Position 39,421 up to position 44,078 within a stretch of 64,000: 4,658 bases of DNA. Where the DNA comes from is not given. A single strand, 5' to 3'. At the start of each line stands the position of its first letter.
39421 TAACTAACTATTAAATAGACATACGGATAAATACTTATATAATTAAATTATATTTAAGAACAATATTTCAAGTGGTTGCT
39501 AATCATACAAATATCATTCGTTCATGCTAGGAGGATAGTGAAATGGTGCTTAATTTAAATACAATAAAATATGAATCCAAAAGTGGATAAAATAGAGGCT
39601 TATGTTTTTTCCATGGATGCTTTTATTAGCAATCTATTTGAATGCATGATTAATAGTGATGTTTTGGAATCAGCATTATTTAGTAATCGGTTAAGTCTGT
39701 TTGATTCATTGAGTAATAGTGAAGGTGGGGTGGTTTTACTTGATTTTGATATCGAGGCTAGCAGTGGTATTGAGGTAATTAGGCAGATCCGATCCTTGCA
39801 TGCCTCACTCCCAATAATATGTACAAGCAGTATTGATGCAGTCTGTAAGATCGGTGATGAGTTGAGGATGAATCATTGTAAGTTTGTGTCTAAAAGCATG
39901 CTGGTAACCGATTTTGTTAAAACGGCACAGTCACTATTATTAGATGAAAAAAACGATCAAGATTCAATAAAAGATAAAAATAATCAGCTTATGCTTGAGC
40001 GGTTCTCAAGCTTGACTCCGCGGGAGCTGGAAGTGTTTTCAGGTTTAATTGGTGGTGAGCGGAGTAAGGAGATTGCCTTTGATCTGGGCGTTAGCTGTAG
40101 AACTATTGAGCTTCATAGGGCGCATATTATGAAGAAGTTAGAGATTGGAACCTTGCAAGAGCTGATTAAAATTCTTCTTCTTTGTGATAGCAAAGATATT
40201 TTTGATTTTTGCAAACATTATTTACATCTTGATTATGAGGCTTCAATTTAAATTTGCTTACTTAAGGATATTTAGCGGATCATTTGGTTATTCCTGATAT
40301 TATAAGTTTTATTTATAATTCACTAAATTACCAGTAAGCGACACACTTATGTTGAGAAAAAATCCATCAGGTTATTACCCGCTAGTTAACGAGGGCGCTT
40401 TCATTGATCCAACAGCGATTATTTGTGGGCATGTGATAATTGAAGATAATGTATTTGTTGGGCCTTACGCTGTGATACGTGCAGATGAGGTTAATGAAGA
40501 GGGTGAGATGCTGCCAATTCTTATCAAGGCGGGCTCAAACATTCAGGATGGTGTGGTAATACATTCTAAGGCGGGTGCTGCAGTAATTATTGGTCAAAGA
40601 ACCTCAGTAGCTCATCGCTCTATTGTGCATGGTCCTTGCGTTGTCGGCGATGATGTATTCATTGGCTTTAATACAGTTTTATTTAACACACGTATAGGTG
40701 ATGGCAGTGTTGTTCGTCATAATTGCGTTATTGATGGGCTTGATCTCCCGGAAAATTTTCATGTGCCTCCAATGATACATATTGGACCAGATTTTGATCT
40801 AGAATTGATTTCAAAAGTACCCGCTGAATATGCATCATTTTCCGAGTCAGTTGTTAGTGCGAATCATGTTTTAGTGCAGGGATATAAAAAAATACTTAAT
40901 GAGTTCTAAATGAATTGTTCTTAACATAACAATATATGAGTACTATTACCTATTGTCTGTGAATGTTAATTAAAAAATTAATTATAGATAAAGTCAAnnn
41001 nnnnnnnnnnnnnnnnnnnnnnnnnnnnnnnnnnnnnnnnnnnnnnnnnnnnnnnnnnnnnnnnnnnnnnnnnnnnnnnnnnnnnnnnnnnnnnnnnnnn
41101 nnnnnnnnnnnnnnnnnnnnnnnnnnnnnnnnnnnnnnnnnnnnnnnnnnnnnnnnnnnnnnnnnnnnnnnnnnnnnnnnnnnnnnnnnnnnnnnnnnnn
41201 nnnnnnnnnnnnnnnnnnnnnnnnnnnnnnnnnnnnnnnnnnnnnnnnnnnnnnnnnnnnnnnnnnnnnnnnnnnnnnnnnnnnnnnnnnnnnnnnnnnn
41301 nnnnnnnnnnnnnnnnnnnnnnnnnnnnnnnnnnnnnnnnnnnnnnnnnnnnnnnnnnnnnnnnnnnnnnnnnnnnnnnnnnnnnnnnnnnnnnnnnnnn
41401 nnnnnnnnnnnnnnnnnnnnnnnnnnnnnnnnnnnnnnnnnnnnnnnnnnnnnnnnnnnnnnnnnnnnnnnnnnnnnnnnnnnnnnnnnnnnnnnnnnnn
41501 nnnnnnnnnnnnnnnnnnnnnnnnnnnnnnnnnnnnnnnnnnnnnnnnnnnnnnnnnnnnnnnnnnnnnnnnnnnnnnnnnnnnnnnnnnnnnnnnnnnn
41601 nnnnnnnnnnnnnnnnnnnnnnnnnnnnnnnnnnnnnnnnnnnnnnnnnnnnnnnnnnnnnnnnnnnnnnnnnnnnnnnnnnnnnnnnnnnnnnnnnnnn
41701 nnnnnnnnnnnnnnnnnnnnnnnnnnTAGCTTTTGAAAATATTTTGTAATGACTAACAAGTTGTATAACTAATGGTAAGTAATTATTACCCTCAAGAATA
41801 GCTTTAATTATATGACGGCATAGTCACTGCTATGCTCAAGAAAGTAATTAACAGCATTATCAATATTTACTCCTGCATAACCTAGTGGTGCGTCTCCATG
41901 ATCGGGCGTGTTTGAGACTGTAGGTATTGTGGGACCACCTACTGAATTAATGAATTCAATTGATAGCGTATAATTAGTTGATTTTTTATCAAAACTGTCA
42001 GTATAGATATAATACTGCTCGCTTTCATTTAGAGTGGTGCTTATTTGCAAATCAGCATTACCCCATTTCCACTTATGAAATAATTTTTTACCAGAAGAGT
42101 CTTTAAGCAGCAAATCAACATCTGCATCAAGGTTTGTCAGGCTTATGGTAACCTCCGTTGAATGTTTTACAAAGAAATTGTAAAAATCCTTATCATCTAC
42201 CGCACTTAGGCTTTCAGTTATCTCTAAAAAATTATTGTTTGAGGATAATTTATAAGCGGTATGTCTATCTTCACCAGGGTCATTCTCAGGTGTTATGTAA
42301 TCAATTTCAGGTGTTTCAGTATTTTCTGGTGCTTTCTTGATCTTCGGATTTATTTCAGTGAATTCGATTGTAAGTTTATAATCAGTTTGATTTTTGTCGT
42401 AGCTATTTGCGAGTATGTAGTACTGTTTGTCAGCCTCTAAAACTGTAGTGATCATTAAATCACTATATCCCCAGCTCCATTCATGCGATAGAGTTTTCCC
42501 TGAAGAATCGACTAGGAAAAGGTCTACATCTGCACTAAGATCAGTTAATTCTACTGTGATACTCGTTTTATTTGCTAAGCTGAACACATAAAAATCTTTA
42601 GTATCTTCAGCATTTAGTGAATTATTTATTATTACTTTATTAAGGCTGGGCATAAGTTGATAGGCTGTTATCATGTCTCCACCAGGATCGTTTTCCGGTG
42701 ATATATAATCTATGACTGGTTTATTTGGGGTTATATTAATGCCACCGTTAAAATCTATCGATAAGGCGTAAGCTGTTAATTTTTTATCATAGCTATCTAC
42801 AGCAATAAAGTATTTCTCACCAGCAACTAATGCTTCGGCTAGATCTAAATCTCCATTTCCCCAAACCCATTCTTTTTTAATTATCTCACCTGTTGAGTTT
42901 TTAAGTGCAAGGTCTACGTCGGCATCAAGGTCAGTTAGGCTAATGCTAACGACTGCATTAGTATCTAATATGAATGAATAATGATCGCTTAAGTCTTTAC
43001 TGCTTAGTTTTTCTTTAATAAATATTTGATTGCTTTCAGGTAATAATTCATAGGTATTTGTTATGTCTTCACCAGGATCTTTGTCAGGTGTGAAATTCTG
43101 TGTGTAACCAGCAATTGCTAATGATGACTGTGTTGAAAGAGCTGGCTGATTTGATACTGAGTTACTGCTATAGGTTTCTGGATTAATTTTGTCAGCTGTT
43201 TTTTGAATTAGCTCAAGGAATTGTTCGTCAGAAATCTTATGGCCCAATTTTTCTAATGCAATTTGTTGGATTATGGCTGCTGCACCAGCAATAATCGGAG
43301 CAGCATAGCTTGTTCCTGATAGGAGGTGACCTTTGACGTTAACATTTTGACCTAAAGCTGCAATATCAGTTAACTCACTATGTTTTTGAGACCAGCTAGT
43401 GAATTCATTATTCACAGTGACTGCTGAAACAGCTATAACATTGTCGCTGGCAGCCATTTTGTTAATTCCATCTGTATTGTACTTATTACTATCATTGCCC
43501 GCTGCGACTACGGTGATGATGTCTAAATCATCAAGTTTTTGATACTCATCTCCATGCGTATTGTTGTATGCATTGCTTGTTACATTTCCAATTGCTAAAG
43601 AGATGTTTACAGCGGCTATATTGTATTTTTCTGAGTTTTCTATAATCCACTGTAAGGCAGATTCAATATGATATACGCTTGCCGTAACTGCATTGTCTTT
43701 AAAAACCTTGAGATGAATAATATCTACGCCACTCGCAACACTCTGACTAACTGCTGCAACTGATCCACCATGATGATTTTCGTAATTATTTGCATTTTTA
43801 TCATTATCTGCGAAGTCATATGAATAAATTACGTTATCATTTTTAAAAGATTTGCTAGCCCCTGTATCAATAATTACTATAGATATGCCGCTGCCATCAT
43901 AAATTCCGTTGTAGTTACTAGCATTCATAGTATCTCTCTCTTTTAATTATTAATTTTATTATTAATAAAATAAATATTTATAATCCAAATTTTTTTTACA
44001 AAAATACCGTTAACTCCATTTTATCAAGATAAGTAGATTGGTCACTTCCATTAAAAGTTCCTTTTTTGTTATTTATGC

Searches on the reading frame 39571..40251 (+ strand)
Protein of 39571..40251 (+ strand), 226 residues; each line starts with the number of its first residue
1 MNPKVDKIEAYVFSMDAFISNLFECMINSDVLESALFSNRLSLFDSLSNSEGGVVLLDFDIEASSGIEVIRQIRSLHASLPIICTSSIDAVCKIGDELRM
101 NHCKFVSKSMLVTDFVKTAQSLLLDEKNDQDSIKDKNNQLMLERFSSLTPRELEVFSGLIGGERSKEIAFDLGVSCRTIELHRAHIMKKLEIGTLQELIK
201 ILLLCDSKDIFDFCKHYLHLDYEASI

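Call 11: search_protein_families(library=pfam, proteins=[window:39571-40251:+], max_evalue=0.0001)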
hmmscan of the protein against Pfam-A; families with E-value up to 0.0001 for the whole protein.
window:39571-40251:+ (226 aa): 2 families
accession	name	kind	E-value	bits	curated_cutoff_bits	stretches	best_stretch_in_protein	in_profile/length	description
PF00196.25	GerE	-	3e-15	56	23.5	1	146-200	1-55/57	Bacterial regulatory proteins, luxR family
PF00072.30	Response_reg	-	1.7e-07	31.8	30.2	1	21-116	12-107/111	Response regulator receiver domain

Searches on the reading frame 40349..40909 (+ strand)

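Call 60: search_protein_families(library=pfam, proteins=[window:40349-40909:+], max_evalue=0.001)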
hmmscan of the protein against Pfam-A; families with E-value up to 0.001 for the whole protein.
window:40349-40909:+ (186 aa): 3 families
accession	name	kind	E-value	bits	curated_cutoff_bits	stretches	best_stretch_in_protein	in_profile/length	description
PF00132.30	Hexapep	-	1.7e-18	65.9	27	2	13-44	4-35/36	Bacterial transferase hexapeptide (six repeats)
PF25084.1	LbH_EIF2B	-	4.2e-09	36.8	54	1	73-130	16-72/105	EIF2B subunit epsilon LbH domain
PF14602.12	Hexapep_2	-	5.6e-07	29.6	27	1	97-129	2-33/34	Hexapeptide repeat of succinyl-transferase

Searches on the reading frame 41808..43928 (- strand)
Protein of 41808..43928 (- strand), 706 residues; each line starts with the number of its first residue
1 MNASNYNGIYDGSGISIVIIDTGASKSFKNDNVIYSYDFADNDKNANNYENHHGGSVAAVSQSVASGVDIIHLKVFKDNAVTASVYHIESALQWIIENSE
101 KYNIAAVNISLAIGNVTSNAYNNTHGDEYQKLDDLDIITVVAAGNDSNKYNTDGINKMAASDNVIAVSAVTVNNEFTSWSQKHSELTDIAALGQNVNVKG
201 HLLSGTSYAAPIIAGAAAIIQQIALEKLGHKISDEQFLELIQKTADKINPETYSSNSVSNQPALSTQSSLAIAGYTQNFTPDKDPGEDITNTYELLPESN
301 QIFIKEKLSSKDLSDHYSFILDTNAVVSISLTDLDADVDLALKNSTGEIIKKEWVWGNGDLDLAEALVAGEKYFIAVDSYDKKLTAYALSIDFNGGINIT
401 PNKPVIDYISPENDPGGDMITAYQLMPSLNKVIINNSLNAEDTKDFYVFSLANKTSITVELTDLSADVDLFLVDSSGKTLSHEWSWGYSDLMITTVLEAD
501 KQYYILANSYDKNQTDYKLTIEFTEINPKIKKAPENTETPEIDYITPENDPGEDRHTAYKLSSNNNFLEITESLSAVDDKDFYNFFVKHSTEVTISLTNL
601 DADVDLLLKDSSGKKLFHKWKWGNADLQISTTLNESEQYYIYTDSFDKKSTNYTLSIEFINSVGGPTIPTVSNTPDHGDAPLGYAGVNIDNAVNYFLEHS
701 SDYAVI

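Call 10: search_protein_families(library=pfam, proteins=[window:41808-43928:-], max_evalue=0.0001)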
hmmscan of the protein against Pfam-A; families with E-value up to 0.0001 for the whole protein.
window:41808-43928:- (706 aa): 2 families
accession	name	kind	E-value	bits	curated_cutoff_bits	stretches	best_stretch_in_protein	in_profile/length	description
PF00082.27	Peptidase_S8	-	1.1e-19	71.4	21.8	1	12-248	1-276/288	Subtilase family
PF04151.21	PPC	-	1.8e-09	38.7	25.9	1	445-506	3-67/70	Bacterial pre-peptidase C-terminal domain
